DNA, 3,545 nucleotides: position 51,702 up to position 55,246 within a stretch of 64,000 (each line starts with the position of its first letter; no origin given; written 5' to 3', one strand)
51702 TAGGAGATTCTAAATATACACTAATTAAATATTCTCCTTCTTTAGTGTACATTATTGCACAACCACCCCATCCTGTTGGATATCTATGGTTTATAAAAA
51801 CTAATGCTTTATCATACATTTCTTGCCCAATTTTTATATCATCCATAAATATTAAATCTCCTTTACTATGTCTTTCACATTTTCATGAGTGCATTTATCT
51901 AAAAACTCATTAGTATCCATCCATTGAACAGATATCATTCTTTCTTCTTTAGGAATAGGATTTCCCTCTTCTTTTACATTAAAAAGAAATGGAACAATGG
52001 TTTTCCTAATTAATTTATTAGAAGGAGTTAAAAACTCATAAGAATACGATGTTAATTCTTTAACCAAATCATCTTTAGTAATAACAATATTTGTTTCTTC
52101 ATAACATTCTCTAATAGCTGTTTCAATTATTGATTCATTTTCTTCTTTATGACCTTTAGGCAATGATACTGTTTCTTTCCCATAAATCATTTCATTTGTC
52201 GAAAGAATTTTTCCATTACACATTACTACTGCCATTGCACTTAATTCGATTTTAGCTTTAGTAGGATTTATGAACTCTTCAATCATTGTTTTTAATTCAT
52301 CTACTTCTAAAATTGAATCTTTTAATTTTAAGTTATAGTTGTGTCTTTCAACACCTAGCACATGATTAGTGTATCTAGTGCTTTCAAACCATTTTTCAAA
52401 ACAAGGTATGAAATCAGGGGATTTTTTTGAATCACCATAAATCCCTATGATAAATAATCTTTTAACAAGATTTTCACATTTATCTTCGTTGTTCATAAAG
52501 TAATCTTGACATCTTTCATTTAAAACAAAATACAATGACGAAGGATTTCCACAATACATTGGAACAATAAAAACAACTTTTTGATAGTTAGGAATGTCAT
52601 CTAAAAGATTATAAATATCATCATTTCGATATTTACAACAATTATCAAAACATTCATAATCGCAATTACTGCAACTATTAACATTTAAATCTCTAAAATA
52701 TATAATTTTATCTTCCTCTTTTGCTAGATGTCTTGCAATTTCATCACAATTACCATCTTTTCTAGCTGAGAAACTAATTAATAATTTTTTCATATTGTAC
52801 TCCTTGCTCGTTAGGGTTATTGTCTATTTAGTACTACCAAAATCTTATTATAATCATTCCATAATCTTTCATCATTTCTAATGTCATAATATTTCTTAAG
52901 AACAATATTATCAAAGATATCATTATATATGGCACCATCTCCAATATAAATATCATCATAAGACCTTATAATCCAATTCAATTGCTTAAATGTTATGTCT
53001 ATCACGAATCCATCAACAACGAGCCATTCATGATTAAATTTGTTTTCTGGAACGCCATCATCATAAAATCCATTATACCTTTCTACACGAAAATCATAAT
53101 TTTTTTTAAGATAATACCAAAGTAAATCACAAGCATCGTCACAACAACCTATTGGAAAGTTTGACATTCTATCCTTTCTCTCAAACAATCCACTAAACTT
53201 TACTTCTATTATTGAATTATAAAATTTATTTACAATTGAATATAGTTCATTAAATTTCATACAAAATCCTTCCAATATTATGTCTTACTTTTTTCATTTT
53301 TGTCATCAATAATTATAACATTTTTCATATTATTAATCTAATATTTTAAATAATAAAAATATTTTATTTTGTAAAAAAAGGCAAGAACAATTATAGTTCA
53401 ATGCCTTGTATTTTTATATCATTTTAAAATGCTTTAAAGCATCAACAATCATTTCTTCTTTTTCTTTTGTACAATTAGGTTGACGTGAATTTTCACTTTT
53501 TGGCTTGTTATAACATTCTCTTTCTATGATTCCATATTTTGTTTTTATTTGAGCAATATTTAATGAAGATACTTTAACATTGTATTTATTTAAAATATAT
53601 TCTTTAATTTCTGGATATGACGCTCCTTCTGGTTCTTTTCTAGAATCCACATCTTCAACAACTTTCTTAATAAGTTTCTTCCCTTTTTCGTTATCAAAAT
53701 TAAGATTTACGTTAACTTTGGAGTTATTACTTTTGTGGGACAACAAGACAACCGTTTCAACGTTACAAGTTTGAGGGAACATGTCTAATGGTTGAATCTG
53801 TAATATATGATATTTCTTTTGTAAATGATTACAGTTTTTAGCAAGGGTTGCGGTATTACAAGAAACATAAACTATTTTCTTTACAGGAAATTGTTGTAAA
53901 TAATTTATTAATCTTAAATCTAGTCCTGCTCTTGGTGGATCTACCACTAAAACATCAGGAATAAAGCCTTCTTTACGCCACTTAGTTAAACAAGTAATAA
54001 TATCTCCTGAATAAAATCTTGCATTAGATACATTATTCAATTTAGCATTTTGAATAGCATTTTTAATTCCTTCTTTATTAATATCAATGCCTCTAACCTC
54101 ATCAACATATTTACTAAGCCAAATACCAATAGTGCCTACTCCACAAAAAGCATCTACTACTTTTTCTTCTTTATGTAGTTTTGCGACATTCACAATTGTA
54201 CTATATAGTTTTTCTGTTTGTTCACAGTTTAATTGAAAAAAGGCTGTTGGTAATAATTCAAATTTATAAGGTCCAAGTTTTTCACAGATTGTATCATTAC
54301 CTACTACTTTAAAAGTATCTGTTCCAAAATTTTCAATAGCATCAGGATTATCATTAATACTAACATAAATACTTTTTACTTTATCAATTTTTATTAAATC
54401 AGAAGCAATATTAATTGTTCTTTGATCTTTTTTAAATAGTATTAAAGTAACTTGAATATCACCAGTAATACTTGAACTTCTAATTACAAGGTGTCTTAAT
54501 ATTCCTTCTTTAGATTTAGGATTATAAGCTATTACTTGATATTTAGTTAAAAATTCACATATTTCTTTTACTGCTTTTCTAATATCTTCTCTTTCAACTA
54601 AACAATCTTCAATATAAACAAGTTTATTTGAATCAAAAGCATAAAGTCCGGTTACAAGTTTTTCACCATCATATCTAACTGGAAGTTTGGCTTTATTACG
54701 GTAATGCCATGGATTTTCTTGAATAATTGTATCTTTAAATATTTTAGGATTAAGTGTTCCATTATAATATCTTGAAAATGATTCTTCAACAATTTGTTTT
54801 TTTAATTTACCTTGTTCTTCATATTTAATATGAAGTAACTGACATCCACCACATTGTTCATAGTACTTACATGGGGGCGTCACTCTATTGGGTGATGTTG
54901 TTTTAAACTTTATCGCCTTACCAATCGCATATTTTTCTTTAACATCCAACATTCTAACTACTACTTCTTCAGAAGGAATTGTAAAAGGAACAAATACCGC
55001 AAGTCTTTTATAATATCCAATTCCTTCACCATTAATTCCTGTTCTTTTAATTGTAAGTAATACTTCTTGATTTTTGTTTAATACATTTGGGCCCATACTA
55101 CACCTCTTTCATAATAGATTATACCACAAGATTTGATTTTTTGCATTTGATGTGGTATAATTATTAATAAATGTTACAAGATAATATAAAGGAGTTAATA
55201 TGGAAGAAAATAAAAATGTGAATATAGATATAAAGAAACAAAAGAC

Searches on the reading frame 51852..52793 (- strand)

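Call 18: search_protein_families(library=pfam, proteins=[window:51852-52793:-], max_evalue=0.001)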
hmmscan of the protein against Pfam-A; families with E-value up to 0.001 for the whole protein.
window:51852-52793:- (313 aa): 2 families
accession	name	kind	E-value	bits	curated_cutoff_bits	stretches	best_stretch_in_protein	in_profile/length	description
PF00293.34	NUDIX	-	1.6e-13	51.3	21.1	1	186-308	5-129/134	NUDIX domain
PF03358.20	FMN_red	-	0.00023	21.2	24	1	1-87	1-88/152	NADPH-dependent FMN reductase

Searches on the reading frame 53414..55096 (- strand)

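Call 18: search_protein_families(library=pfam, proteins=[window:53414-55096:-], max_evalue=0.001)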
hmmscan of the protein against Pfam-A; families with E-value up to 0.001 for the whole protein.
window:53414-55096:- (560 aa): 9 families
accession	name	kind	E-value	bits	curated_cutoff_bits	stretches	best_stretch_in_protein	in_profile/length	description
PF05958.17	tRNA_U5-meth_tr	-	4.1e-26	92.3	23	1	92-454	2-356/357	tRNA (Uracil-5-)-methyltransferase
PF13847.12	Methyltransf_31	-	9.6e-11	42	27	1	308-378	2-75/145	Methyltransferase domain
PF09445.16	Methyltransf_15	-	6.7e-10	39.2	22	1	311-395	2-87/165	RNA cap guanine-N2 methyltransferase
PF01938.26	TRAM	-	5.5e-08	33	21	1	9-61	5-60/61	TRAM domain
PF05175.20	MTS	-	3.1e-07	30.6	23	1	307-371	29-95/170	Methyltransferase small domain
PF02475.24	TRM5-TYW2_MTfase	-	1.5e-06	28.7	28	1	306-359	32-88/164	TRM5/TYW2 methyltransferase domain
PF13649.12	Methyltransf_25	-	1.4e-05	26.1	27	1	313-366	1-55/97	Methyltransferase domain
PF03602.21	Cons_hypoth95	-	9.7e-05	22.5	24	1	307-414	39-153/182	Conserved hypothetical protein 95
PF01170.24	UPF0020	-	0.00065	19.9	22.3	0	295-367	14-85/197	RMKL-like, methyltransferase domain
